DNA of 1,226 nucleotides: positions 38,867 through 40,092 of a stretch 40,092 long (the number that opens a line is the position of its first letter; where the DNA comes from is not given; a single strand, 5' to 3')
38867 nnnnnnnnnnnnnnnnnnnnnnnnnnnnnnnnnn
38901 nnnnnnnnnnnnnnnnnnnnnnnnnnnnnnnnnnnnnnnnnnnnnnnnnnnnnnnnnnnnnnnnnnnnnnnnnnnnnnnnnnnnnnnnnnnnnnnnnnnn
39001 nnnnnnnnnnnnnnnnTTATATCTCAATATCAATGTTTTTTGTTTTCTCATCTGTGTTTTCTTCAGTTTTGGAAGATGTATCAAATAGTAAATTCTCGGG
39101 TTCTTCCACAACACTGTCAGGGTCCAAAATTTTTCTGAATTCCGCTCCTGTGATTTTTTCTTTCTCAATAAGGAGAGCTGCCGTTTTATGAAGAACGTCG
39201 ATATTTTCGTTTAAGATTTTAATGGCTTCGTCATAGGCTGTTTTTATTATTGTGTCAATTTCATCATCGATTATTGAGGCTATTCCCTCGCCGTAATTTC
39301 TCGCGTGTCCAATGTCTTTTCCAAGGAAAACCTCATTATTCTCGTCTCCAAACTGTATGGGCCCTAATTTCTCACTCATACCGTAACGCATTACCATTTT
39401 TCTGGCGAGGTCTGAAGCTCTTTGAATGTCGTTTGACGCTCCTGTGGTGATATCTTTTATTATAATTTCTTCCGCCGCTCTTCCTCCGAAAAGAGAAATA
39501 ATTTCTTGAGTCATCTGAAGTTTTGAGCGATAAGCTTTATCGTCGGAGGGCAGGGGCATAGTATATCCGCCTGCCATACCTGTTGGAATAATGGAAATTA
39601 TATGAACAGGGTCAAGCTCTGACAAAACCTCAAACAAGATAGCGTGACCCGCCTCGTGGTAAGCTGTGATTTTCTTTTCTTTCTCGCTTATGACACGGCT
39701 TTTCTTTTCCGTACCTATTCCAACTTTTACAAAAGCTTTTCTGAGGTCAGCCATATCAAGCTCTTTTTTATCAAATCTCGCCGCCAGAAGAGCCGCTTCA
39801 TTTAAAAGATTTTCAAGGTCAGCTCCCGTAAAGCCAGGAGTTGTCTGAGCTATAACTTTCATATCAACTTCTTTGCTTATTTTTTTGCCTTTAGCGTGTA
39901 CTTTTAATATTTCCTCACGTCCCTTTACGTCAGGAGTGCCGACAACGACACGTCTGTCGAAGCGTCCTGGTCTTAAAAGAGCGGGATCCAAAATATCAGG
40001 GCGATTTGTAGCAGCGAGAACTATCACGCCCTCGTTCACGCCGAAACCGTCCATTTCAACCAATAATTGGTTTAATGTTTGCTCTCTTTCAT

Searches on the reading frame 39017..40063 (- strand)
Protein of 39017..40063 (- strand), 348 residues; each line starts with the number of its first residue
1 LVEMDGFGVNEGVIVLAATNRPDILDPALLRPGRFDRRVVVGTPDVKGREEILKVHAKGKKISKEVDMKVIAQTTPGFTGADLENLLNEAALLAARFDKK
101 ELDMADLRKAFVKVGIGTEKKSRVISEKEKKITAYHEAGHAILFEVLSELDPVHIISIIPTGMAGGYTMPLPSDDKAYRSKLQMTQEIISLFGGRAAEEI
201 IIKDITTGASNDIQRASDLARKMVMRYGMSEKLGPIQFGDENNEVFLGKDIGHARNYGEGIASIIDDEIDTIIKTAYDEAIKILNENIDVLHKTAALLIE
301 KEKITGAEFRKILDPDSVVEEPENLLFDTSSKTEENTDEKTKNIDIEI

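Call 9: search_protein_families(library=pfam, proteins=[window:39017-40063:-])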
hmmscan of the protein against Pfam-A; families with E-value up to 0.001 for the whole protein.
window:39017-40063:- (348 aa): 3 families
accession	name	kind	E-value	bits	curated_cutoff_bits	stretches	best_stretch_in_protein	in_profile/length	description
PF01434.24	Peptidase_M41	-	2.1e-63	214.1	29.9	1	123-312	1-191/191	Peptidase family M41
PF17862.7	AAA_lid_3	-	5.5e-13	48.6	27.2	1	66-108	2-44/45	AAA+ lid domain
PF00004.35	AAA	-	1.3e-08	35.8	21.2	1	2-42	90-130/131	ATPase family associated with various cellular activities (AAA)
